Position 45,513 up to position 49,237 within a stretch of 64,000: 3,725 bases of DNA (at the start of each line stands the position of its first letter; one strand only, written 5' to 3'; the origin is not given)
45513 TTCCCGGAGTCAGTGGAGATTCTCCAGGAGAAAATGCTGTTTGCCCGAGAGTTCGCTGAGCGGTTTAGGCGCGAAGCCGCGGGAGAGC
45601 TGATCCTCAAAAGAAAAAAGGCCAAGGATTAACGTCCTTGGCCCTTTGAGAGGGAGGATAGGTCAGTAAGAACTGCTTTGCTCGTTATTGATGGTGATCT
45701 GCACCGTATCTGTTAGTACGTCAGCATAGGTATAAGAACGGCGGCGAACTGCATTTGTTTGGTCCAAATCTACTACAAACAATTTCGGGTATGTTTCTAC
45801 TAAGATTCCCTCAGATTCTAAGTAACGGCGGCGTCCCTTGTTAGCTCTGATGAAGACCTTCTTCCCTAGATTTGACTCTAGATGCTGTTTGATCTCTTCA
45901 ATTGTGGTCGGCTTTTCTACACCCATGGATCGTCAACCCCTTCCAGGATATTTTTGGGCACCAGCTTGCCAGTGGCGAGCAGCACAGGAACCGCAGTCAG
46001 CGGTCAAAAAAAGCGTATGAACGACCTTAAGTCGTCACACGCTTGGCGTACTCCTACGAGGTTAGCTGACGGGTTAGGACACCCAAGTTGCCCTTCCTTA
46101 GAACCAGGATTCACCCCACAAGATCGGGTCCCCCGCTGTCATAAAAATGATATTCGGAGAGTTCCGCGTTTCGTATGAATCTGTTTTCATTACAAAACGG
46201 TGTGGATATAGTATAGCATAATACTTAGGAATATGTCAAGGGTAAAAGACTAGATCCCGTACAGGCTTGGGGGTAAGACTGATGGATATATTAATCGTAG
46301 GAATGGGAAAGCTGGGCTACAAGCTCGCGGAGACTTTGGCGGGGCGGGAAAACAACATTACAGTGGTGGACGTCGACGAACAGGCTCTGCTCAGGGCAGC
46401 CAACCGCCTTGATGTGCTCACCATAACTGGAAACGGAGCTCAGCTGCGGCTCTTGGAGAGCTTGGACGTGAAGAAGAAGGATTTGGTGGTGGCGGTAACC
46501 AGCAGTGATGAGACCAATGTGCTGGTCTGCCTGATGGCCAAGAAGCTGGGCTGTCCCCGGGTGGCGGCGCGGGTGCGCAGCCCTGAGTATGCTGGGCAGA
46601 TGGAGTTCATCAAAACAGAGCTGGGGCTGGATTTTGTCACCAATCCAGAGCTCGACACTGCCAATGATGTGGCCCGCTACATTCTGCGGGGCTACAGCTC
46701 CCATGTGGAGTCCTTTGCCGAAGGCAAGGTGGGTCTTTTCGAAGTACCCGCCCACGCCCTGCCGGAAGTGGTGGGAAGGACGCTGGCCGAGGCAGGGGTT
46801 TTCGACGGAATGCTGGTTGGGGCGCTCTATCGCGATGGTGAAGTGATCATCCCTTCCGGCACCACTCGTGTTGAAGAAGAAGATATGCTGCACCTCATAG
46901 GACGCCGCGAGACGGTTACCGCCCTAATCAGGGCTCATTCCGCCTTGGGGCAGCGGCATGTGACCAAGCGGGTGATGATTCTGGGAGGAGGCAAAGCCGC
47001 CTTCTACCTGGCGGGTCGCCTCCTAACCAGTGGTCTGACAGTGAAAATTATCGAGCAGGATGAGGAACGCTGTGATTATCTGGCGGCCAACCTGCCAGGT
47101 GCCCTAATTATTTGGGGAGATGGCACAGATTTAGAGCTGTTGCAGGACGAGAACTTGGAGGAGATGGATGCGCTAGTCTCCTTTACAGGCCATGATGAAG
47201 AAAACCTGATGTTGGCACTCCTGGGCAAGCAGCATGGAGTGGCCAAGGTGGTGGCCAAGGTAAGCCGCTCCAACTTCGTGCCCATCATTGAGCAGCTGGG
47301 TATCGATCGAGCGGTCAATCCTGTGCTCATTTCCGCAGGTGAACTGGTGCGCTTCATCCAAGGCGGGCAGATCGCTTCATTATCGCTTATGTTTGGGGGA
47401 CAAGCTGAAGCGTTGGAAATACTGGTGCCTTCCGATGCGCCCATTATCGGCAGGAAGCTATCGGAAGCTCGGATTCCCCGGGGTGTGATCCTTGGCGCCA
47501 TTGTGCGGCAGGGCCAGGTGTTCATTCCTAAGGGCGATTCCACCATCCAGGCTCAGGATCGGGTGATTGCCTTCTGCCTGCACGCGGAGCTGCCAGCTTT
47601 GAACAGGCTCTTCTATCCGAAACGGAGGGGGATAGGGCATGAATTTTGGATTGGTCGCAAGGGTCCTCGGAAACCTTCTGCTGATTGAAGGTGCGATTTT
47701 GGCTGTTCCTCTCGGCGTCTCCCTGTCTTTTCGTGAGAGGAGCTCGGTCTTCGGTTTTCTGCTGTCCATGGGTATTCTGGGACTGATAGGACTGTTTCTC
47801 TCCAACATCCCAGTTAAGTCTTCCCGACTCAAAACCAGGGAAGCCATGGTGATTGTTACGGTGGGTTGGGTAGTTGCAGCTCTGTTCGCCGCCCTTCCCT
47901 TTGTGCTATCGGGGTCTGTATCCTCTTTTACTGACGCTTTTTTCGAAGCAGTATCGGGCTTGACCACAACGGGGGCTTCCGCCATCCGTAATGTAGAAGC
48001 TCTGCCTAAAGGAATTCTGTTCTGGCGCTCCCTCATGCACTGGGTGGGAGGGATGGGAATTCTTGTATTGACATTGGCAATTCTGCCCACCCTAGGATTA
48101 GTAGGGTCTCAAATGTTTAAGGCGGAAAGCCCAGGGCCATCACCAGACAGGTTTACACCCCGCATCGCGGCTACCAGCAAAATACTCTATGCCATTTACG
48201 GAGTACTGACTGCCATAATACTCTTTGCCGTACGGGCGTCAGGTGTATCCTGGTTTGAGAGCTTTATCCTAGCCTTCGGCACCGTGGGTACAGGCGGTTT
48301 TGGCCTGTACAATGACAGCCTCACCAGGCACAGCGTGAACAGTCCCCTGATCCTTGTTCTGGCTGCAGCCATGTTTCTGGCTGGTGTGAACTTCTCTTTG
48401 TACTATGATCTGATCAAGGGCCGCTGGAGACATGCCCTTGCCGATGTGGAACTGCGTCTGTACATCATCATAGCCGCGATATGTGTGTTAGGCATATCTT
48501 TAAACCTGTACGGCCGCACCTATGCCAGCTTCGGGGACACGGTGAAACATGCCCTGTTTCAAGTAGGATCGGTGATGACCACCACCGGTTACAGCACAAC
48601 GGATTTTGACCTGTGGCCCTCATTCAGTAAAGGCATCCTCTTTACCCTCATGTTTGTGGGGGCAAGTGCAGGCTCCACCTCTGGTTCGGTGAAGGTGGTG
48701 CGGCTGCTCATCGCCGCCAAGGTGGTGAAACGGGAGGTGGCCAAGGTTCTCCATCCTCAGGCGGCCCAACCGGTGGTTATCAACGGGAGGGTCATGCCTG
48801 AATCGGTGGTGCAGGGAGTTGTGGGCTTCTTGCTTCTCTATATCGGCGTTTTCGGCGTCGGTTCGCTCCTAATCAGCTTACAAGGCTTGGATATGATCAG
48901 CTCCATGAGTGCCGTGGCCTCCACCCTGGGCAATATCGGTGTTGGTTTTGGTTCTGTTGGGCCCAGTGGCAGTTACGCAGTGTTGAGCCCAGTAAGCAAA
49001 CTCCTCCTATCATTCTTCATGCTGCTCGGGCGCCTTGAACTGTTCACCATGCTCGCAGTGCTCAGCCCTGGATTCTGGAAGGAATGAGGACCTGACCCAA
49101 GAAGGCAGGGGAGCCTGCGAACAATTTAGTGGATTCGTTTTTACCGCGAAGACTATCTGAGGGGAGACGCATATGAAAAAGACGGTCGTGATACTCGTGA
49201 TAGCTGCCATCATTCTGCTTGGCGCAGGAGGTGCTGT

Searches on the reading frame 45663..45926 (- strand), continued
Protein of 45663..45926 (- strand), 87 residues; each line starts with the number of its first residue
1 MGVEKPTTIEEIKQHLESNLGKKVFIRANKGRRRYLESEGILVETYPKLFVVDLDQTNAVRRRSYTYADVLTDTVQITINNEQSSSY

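Call 42: find_encoding_contigs(protein=P0046, flank=2500, max_places=1)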
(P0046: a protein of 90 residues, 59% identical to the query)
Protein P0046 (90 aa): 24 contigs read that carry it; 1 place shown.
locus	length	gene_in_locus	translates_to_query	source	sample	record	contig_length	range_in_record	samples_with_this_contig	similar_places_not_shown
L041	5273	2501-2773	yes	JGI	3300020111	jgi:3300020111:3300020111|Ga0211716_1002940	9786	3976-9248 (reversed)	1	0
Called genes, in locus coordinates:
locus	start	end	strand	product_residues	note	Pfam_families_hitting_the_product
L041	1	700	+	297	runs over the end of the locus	PF00398:RrnaAD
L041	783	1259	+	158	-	PF04308:RNaseH_like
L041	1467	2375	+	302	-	PF07833:Cu_amine_oxidN1, PF01520:Amidase_3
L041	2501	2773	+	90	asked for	PF06257:VEG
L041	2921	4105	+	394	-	PF01471:PG_binding_1, PF00704:Glyco_hydro_18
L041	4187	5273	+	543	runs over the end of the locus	PF12673:SipL, PF01476:LysM (weak)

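Call 43: find_encoding_contigs(protein=P0040, flank=2500, max_places=1)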
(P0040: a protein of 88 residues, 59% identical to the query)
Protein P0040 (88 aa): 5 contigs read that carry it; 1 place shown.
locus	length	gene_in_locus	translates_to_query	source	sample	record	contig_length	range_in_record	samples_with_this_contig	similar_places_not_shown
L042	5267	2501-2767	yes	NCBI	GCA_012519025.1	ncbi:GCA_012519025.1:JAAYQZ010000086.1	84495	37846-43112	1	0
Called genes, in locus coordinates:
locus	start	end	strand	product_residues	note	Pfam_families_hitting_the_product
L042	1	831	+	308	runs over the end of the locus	PF00398:RrnaAD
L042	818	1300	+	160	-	PF04308:RNaseH_like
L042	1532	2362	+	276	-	PF01520:Amidase_3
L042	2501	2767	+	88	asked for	PF06257:VEG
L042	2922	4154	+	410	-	PF01471:PG_binding_1, PF00704:Glyco_hydro_18 (faint)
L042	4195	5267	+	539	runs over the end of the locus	PF12673:SipL, PF01476:LysM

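Call 44: find_encoding_contigs(protein=P0116, flank=2500, max_places=1)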
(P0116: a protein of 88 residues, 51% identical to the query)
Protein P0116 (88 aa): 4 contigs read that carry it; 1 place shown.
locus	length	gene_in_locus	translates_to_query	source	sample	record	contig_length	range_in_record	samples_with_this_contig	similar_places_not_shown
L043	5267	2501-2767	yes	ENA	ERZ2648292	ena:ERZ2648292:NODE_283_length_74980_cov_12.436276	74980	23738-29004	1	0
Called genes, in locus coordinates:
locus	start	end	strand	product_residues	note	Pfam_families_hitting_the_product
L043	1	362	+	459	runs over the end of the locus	PF00772:DnaB, PF03796:DnaB_C, PF13481:AAA_25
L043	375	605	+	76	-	-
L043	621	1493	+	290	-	PF00398:RrnaAD, PF13649:Methyltransf_25 (weak)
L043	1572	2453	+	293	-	PF05582:Peptidase_U57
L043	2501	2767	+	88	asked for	PF06257:VEG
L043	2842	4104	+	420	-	PF01471:PG_binding_1, PF00704:Glyco_hydro_18 (weak)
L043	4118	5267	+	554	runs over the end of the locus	PF12673:SipL, PF01476:LysM (weak)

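Call 45: find_encoding_contigs(protein=P0117, flank=2500, max_places=1)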
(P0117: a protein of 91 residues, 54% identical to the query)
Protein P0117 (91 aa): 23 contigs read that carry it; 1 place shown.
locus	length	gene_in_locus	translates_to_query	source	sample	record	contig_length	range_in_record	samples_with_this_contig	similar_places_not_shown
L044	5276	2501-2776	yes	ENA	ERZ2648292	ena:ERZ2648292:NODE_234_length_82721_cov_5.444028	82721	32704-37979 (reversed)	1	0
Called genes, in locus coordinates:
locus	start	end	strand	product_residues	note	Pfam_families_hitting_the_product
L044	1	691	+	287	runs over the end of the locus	PF00398:RrnaAD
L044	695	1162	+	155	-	PF04308:RNaseH_like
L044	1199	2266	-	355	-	PF13384:HTH_23 (weak), PF13936:HTH_38, PF00665:rve (weak)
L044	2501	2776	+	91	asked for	PF06257:VEG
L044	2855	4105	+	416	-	PF01471:PG_binding_1, PF01476:LysM (weak)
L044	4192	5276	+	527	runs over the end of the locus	PF12673:SipL, PF01476:LysM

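Call 46: find_encoding_contigs(protein=P0077, flank=2500, max_places=1)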
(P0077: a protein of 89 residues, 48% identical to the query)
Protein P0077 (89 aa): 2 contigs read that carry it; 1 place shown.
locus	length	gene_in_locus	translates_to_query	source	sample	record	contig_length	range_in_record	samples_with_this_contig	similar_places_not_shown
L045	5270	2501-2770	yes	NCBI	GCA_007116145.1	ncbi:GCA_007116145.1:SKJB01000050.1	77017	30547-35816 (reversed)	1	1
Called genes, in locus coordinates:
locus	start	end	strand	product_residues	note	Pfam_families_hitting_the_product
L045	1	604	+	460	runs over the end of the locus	PF00772:DnaB, PF13481:AAA_25, PF03796:DnaB_C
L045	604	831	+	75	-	-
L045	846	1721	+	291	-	PF00398:RrnaAD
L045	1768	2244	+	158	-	PF04308:RNaseH_like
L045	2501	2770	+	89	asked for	PF06257:VEG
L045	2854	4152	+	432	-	PF01471:PG_binding_1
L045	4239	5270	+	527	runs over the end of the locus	PF12673:SipL, PF01476:LysM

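Call 57: search_protein_families(library=pfam, proteins=[L010:50-2143:-, L015:25-2004:-, L024:610-2256:-, L022:598-1305:-, L022:1408-1755:+])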
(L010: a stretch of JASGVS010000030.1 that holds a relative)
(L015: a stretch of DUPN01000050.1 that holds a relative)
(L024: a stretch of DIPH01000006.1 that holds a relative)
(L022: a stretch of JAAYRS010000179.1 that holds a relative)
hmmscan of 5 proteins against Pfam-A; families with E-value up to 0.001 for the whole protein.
L010:50-2143:- (697 aa): 2 families
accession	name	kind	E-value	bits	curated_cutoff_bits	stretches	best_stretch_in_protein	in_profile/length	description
PF00905.27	Transpeptidase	-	2e-57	195.1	22.1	1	388-686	1-297/299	Penicillin binding protein transpeptidase domain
PF03717.20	PBP_dimer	-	4.8e-27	96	24.4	1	189-348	3-170/180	Penicillin-binding Protein dimerisation domain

L015:25-2004:- (659 aa): 2 families
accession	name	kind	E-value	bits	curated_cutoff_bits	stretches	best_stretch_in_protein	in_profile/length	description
PF00905.27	Transpeptidase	-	9.3e-58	196.2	22.1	1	356-654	1-298/299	Penicillin binding protein transpeptidase domain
PF03717.20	PBP_dimer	-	9.7e-29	101.5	24.4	1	158-313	3-166/180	Penicillin-binding Protein dimerisation domain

L024:610-2256:- (548 aa): 3 families
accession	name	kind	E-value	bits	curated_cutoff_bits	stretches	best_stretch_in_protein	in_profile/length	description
PF00128.31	Alpha-amylase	-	4.7e-89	300.1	22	1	81-469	1-442/446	Alpha amylase, catalytic domain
PF23915.1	SusG_C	-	1.4e-07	32.1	27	1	485-545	1-62/62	Alpha-amylase SusG C-terminal domain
PF16657.11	Malt_amylase_C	-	2.2e-06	28.1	27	1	473-539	1-69/75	Maltogenic Amylase, C-terminal domain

L022:598-1305:- (235 aa): 3 families
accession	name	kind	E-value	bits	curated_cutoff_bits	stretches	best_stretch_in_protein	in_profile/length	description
PF00072.30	Response_reg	-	6.1e-33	113.7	30.2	1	15-124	1-111/111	Response regulator receiver domain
PF00486.34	Trans_reg_C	-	1.2e-24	86.6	26.2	1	158-232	1-76/77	Transcriptional regulatory protein, C terminal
PF20161.5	VpsR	-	0.0001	22.5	23.7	1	14-121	12-118/121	VpsR domain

L022:1408-1755:+ (115 aa): 0 families

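Call 58: find_encoding_contigs(protein=P0001, flank=1500, max_places=4)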
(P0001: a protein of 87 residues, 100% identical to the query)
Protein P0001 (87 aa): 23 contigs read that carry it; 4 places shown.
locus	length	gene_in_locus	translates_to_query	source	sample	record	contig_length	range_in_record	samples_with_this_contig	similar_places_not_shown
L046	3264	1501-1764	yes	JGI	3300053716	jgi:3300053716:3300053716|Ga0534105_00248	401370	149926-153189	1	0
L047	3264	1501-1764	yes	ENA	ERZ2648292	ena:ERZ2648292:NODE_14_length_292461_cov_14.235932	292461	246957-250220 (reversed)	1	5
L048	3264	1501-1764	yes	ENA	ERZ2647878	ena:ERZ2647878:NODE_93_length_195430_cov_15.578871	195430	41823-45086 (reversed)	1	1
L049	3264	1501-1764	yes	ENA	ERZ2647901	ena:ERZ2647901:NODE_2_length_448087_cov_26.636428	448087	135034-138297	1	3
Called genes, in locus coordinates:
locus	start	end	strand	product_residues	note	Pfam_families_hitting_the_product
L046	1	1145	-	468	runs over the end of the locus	PF01488:Shikimate_DH (faint), PF02254:TrkA_N, PF03807:F420_oxidored (faint), PF13241:NAD_binding_7 (faint), PF02080:TrkA_C, PF02254:TrkA_N, PF02080:TrkA_C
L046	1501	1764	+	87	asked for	PF06257:VEG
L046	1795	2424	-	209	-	PF01966:HD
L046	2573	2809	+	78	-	PF04023:FeoA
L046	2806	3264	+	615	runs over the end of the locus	PF00009:GTP_EFTU (weak), PF01926:MMR_HSR1, PF02421:FeoB_N, PF07670:Gate, PF07664:FeoB_C, PF07670:Gate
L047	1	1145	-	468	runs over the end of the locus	PF01488:Shikimate_DH (faint), PF02254:TrkA_N, PF03807:F420_oxidored (faint), PF13241:NAD_binding_7 (faint), PF02080:TrkA_C, PF02254:TrkA_N, PF02080:TrkA_C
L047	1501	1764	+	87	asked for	PF06257:VEG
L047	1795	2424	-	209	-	PF01966:HD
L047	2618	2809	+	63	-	PF04023:FeoA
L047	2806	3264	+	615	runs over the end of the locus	PF00009:GTP_EFTU (weak), PF01926:MMR_HSR1, PF02421:FeoB_N, PF07670:Gate, PF07664:FeoB_C, PF07670:Gate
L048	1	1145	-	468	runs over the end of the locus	PF01488:Shikimate_DH (faint), PF02254:TrkA_N, PF03807:F420_oxidored (faint), PF13241:NAD_binding_7 (faint), PF02080:TrkA_C, PF02254:TrkA_N, PF02080:TrkA_C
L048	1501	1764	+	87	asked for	PF06257:VEG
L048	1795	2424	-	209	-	PF01966:HD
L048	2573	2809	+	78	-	PF04023:FeoA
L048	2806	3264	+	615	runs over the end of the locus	PF00009:GTP_EFTU (weak), PF01926:MMR_HSR1, PF02421:FeoB_N, PF07670:Gate, PF07664:FeoB_C, PF07670:Gate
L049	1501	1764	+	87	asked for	PF06257:VEG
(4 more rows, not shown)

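Call 65: search_solved_structures(query=window:45663-45926:-, max_evalue=0.01)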
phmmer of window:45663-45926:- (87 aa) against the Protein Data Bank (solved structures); distinct sequences matched with E-value up to 0.01: 1.
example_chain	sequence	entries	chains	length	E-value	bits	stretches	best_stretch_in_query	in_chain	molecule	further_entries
3fb9_A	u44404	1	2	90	1e-06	31.9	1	9-74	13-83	uncharacterized protein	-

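Call 73: search_protein_families(library=ncbifam, proteins=[window:45663-45926:-, L006:2153-2479:+, L006:1971-2138:+], max_evalue=0.01)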
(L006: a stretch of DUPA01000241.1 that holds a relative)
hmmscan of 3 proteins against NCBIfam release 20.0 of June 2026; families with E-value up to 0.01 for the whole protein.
window:45663-45926:- (87 aa): 1 family
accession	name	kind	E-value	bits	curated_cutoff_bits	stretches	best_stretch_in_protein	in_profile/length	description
NF046033.1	BflmStimVeg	equivalog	3e-29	101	135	1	7-85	3-82/86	biofilm formation stimulator Veg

L006:2153-2479:+ (108 aa): 0 families

L006:1971-2138:+ (55 aa): 0 families

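Call 74: find_homologous_proteins(query=L006:2153-2479:+, max_evalue=0.001)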
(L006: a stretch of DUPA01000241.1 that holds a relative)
Query L006:2153-2479:+ (108 aa): 15 proteins with E <= 0.001 among 17 candidates.
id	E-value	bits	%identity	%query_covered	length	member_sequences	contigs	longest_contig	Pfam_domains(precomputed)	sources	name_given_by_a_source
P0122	6.2e-60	218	88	100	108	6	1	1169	-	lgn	-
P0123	3.0e-51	190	77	97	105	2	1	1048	-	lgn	-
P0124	8.2e-49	182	72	97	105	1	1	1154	-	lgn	-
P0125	2.7e-48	180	73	97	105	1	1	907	-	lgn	-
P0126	2.8e-48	180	75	97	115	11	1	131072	-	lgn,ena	-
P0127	8.1e-47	176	72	95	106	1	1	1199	-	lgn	-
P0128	1.3e-45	172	67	98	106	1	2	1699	-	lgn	-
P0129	1.3e-44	169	70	97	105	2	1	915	-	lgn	-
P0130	2.1e-44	168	70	94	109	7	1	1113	-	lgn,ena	-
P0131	9.0e-44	166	67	97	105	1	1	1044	-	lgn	-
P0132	4.1e-43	164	69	95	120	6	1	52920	-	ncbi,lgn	-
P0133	4.0e-42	160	67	96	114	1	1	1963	-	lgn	-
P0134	5.0e-42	160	69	95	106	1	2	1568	-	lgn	-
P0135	6.1e-41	157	67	97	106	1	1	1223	-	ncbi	-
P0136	3.3e-40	154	64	97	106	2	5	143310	-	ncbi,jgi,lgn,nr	ncbi:MAG TPA: hypothetical protein GX528_04575 [Firmicutes bacterium]|nr:hypothetical protein [Bacil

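Call 81: predict_structure(alignment_id=A4)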
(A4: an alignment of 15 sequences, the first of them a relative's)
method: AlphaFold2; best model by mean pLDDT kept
length: 108 residues; sequences in the alignment: 15
mean_pLDDT: 81.6   pTM: 0.72
mean pLDDT of the five models: 81.6, 81.0, 80.0, 70.9, 68.4
residues with pLDDT >= 90: 57; 70-90: 26; 50-70: 17; < 50: 8
segments of 3 or more residues with pLDDT < 50: 101-108
pLDDT, mean of each block of 10 residues (from residue 1): 90 70 89 91 89 95 87 64 94 80 40
secondary structure, 60 per line:
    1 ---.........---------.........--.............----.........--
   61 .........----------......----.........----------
elements in order: E4-12 E22-30 E33-45 E50-58 E61-69 E80-85 E90-98

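Call 84: fold_search(model_id=the predicted structure, library=pdb)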
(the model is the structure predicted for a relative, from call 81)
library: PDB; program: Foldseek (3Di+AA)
matches with E <= 10: 1596; with E <= 0.001: 2
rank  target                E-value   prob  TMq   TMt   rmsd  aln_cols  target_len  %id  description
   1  8bdw_A                3.9e-04  1.00  0.47  0.51   5.5        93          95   18  Crystal structure of CnaB2 domain from Lactobacillus plantarum (released 2023-02-22)
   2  8bdw_H                4.4e-04  1.00  0.49  0.53   5.2        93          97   18  Crystal structure of CnaB2 domain from Lactobacillus plantarum (released 2023-02-22)
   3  6fwv_B                1.3e-03  1.00  0.52  0.13   5.8        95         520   17  The Bacillus anthracis TIE protein (released 2018-08-08)
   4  6fwv_A                1.3e-03  1.00  0.52  0.13   5.8        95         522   17  The Bacillus anthracis TIE protein (released 2018-08-08)
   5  4fxt_E                1.7e-03  1.00  0.46  0.29   5.2        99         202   16  Crystal structure of a DUF3823 family protein (BACOVA_02663) from Bacteroides ovatus ATCC 8483 at 2.77 A resolution (released 2012-07-25)
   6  3rkp_B                3.2e-03  1.00  0.54  0.20   6.7       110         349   14  Crystal structure of BcpA*(D312A), the major pilin subunit of Bacillus cereus (released 2012-05-30)
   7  6hif_Y                3.7e-03  1.00  0.47  0.57   5.4        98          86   19  Kuenenia stuttgartiensis hydrazine dehydrogenase complex (released 2019-04-17)
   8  4uzg                  4.4e-03  1.00  0.51  0.23   7.0       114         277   18  Crystal structure of group B streptococcus pilus 2b backbone protein SAK_1440 (released 2015-05-13)
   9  4fxt_D                4.4e-03  1.00  0.39  0.25   5.9        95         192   17  Crystal structure of a DUF3823 family protein (BACOVA_02663) from Bacteroides ovatus ATCC 8483 at 2.77 A resolution (released 2012-07-25)
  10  3phs                  4.7e-03  1.00  0.58  0.29   5.6       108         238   15  Crystal Structure of GBS52, the minor pilin in gram-positive pathogen Streptococcus agalactiae (released 2010-11-17)
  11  4fxt_F                5.2e-03  1.00  0.41  0.25   6.1        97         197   18  Crystal structure of a DUF3823 family protein (BACOVA_02663) from Bacteroides ovatus ATCC 8483 at 2.77 A resolution (released 2012-07-25)
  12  5yxg_B                5.5e-03  1.00  0.45  0.20   8.6       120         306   17  Crystal structure of C-terminal fragment of SpaD from Lactobacillus rhamnosus GG generated by limited proteolysis (released 2018-06-20)
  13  4fxt_J                6.5e-03  1.00  0.44  0.28   5.2        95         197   17  Crystal structure of a DUF3823 family protein (BACOVA_02663) from Bacteroides ovatus ATCC 8483 at 2.77 A resolution (released 2012-07-25)
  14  3kpt_B                7.2e-03  1.00  0.51  0.19   7.0       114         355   16  Crystal structure of BcpA, the major pilin subunit of Bacillus cereus (released 2009-11-24)
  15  4v4c_B                8.1e-03  1.00  0.44  0.21   5.0        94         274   10  Crystal Structure of Pyrogallol-Phloroglucinol Transhydroxylase from Pelobacter acidigallici (released 2014-07-09)
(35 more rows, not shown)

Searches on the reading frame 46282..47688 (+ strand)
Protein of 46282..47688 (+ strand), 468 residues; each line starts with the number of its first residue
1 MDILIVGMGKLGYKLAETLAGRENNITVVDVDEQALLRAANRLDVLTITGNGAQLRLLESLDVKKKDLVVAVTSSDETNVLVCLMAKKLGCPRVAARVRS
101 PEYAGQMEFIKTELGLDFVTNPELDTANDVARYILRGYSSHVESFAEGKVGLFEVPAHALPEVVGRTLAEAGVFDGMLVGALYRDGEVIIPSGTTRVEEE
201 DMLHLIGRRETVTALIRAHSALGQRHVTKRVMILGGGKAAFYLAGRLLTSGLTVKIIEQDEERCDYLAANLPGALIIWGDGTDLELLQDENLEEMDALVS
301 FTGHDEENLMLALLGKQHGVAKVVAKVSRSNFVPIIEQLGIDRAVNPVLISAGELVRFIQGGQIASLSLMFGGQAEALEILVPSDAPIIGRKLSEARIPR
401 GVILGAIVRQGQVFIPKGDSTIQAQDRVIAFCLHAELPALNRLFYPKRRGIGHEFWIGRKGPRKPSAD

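Call 4: search_protein_families(library=pfam, proteins=[window:46282-47688:+])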
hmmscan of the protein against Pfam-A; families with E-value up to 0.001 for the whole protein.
window:46282-47688:+ (468 aa): 10 families
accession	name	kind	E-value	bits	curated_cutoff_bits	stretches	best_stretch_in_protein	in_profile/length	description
PF02254.24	TrkA_N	-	3.1e-50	169.8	23.8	2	231-347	1-116/116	TrkA-N domain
PF02080.26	TrkA_C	-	2.5e-25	88.6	27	2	379-444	3-70/71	TrkA-C domain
PF13241.12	NAD_binding_7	-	9.1e-11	42.7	22.1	1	2-92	9-88/104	Putative NAD(P)-binding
PF01488.26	Shikimate_DH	-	1.3e-06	29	24.3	0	225-306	9-87/138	Shikimate / quinate 5-dehydrogenase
PF03807.23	F420_oxidored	-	6e-06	27.2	21.6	0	231-271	2-44/94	NADP oxidoreductase coenzyme F420-dependent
PF07992.20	Pyr_redox_2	-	4.6e-05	23.4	26.1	0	230-272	2-43/291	Pyridine nucleotide-disulphide oxidoreductase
PF00070.33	Pyr_redox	-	4.7e-05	24.2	22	0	3-38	2-36/82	Pyridine nucleotide-disulphide oxidoreductase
PF03446.21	NAD_binding_2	-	0.00018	22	21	0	3-42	2-41/161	NAD binding domain of 6-phosphogluconate dehydrogenase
PF03435.24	Sacchrp_dh_NADP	-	0.0003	21.6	25.1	0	3-74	1-77/129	Saccharopine dehydrogenase NADP binding domain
PF02737.24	3HCDH_N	-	0.00034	21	22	0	3-44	2-43/180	3-hydroxyacyl-CoA dehydrogenase, NAD binding domain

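Call 73: search_protein_families(library=ncbifam, proteins=[window:46282-47688:+], max_evalue=0.01)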
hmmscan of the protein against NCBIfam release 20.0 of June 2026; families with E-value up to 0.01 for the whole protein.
window:46282-47688:+ (468 aa): 45 families (the best 25 are shown)
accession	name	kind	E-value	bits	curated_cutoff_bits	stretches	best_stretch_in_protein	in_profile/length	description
NF007041.0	PRK09496.3-4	equivalog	9.5e-168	558.6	386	1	1-450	1-449/450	Trk system potassium transporter TrkA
NF007039.0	PRK09496.3-2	equivalog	1.8e-132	442.3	293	1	1-444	1-444/446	Trk system potassium transporter TrkA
NF007036.0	PRK09496.2-3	subfamily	3.7e-98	329.2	407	1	1-444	1-447/448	Trk system potassium transporter TrkA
NF007034.0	PRK09496.2-1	subfamily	1.2e-97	327.7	344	1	1-433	1-434/445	Trk system potassium transporter TrkA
NF007032.0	PRK09496.1-4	equivalog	1.8e-97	327.2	309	1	1-444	1-450/457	Trk system potassium transporter TrkA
NF007033.0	PRK09496.1-5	equivalog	9.1e-94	315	338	1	1-441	1-444/449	Trk system potassium transporter TrkA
NF007038.0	PRK09496.2-6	equivalog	4.1e-92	309.3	374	1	1-444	1-444/445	Trk system potassium transporter TrkA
NF007031.0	PRK09496.1-2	equivalog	7.5e-89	298.9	289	1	1-444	1-451/458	Trk system potassium transporter TrkA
NF007035.0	PRK09496.2-2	equivalog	1.3e-85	287.8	521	1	1-432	1-437/455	Trk system potassium transporter TrkA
NF007030.0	PRK09496.1-1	equivalog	1.4e-83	281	371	1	1-446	1-453/458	Trk system potassium transporter TrkA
NF007043.0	PRK09496.3-6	equivalog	2.5e-81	273.7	384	2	121-429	123-429/445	Trk system potassium transporter TrkA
NF007037.0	PRK09496.2-4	equivalog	2.8e-80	270.4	445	1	1-444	1-453/454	Trk system potassium transporter TrkA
NF007040.0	PRK09496.3-3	equivalog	2.8e-61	207.5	455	1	2-444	5-461/462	Trk system potassium transporter TrkA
NF007042.0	PRK09496.3-5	equivalog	4.4e-33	114.6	467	1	1-429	1-447/466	Trk system potassium transporter TrkA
NF003716.0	PRK05326.1-3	equivalog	1e-14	53.9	355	2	374-435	411-472/499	potassium/proton antiporter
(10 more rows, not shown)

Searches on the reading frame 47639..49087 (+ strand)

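Call 4: search_protein_families(library=pfam, proteins=[window:47639-49087:+])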
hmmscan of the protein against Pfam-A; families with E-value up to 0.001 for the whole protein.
window:47639-49087:+ (482 aa): 1 family
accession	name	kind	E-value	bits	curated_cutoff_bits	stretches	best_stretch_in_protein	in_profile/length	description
PF02386.22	TrkH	-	6.7e-56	190.2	27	1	62-472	28-487/502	Cation transport protein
